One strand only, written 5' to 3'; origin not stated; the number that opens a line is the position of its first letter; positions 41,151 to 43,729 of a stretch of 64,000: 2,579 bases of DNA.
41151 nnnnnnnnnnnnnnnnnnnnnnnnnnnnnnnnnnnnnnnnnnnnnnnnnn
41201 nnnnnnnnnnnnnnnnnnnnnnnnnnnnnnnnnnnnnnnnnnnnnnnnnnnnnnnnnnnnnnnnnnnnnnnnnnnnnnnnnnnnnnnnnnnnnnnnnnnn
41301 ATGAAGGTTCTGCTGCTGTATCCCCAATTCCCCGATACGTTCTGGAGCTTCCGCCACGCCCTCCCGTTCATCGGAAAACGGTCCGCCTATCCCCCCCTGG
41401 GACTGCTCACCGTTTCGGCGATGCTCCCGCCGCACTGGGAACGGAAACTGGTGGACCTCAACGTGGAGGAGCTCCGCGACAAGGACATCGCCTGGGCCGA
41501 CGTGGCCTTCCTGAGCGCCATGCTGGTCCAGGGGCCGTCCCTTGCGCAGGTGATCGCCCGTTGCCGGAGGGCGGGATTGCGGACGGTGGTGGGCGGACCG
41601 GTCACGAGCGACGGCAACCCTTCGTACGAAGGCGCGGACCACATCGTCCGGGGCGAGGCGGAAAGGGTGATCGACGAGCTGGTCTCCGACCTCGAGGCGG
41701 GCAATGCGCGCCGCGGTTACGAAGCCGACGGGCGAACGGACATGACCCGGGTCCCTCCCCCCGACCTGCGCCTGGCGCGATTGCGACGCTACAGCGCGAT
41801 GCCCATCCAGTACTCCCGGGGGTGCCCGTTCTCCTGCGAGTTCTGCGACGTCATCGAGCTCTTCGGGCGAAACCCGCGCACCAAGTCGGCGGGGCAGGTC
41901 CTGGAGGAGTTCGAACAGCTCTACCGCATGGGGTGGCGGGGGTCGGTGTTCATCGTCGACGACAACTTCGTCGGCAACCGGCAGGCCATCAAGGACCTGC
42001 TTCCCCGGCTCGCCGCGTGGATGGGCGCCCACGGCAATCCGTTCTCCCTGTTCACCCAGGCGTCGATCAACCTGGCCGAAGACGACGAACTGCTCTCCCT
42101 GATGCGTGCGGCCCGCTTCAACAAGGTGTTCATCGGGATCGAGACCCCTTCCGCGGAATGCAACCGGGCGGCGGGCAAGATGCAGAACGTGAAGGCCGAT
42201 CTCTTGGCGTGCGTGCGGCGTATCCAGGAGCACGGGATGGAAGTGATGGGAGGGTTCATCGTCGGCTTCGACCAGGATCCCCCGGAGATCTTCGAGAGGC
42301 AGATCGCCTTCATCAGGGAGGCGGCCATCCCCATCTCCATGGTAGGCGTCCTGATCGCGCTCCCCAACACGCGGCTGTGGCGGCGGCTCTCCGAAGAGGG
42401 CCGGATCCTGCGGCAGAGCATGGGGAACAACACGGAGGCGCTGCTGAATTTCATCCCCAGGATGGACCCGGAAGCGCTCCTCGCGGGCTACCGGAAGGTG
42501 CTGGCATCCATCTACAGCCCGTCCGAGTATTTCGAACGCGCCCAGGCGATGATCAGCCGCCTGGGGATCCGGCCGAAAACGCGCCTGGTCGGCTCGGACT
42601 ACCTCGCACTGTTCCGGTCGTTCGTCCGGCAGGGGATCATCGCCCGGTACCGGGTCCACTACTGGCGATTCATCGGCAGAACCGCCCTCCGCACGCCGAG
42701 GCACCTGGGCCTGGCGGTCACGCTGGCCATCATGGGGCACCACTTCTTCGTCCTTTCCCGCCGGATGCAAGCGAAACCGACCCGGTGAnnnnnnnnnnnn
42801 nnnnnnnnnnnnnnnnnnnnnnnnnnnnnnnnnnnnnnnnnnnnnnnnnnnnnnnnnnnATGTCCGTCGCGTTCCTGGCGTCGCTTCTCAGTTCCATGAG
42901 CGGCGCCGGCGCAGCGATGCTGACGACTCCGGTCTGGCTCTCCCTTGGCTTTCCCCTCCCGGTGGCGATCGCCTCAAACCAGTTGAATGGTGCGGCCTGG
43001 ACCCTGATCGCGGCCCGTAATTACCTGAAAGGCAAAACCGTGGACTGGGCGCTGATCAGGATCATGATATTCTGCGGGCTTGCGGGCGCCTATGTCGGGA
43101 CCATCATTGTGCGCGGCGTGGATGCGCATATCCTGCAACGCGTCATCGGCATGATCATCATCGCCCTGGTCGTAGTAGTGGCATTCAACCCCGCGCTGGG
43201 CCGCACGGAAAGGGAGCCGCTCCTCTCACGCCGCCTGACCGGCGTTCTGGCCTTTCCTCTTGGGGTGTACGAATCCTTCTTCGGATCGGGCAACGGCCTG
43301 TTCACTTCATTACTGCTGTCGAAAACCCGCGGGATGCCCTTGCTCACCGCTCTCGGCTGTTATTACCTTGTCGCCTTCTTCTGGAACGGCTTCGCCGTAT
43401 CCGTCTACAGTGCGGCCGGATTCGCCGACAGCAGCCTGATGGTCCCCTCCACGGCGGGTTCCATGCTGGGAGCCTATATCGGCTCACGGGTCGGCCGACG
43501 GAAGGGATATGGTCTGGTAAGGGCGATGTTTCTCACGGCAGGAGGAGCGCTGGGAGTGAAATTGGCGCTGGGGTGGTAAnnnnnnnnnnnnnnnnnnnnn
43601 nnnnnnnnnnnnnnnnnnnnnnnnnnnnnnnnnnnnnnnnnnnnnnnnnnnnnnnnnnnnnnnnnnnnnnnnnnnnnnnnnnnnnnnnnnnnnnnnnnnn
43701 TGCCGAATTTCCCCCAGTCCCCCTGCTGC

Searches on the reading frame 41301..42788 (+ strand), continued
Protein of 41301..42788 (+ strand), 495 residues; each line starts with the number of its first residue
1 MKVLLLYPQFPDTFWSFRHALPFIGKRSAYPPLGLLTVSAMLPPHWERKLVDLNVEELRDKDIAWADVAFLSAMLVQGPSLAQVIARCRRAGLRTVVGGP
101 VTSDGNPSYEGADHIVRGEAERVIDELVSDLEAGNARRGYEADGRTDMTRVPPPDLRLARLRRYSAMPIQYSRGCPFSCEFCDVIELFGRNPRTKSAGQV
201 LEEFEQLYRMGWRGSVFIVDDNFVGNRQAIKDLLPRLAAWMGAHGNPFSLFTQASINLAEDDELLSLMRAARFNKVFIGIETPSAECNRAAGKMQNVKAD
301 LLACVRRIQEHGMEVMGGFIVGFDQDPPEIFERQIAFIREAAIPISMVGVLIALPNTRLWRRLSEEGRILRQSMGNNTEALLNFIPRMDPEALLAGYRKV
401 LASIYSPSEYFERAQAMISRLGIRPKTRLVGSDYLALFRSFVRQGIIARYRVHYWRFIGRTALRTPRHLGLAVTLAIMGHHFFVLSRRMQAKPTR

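Call 78: search_protein_families(library=padloc, proteins=[window:41301-42788:+], max_evalue=0.01)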
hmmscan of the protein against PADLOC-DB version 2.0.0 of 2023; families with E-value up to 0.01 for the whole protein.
window:41301-42788:+ (495 aa): 1 family
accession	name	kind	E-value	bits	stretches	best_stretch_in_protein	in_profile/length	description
PDLC04689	PDC-M51A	-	6.5e-07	26.5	1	79-344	84-355/420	-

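Call 79: search_protein_families(library=phrogs, proteins=[window:41301-42788:+], max_evalue=0.01)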
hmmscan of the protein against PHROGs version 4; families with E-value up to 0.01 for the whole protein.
window:41301-42788:+ (495 aa): 0 families

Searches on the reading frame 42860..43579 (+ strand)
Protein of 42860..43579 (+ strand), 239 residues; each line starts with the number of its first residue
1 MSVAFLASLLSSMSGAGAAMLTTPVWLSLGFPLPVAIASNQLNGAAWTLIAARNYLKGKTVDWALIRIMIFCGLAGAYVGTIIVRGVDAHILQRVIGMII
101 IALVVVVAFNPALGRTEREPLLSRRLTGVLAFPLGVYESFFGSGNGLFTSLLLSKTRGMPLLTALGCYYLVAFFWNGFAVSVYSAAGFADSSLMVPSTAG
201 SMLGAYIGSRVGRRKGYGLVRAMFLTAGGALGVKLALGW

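Call 5: search_protein_families(library=pfam, proteins=[window:42860-43579:+], max_evalue=0.01)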
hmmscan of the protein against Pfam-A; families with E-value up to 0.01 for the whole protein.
window:42860-43579:+ (239 aa): 1 family
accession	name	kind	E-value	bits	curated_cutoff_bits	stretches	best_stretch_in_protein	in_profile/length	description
PF01925.25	TauE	-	3.7e-35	122.1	32.6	1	3-235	4-237/237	Sulfite exporter TauE/SafE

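Call 10: search_protein_families(library=ncbifam, proteins=[window:42860-43579:+], max_evalue=0.01)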
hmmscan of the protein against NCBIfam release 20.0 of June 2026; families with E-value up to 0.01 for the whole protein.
window:42860-43579:+ (239 aa): 1 family
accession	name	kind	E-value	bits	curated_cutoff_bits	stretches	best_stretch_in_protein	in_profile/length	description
NF007909.0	PRK10621.1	equivalog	1.2e-18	67.4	383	1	2-235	17-250/266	hypothetical protein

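Call 78: search_protein_families(library=padloc, proteins=[window:42860-43579:+], max_evalue=0.01)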
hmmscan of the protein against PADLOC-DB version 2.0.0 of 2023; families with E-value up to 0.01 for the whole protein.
window:42860-43579:+ (239 aa): 0 families

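Call 79: search_protein_families(library=phrogs, proteins=[window:42860-43579:+], max_evalue=0.01)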
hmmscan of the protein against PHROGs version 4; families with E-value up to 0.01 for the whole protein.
window:42860-43579:+ (239 aa): 1 family
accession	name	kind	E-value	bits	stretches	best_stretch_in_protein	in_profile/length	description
phrog_18885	-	unknown function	7.8e-10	39.7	2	3-108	11-117/274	-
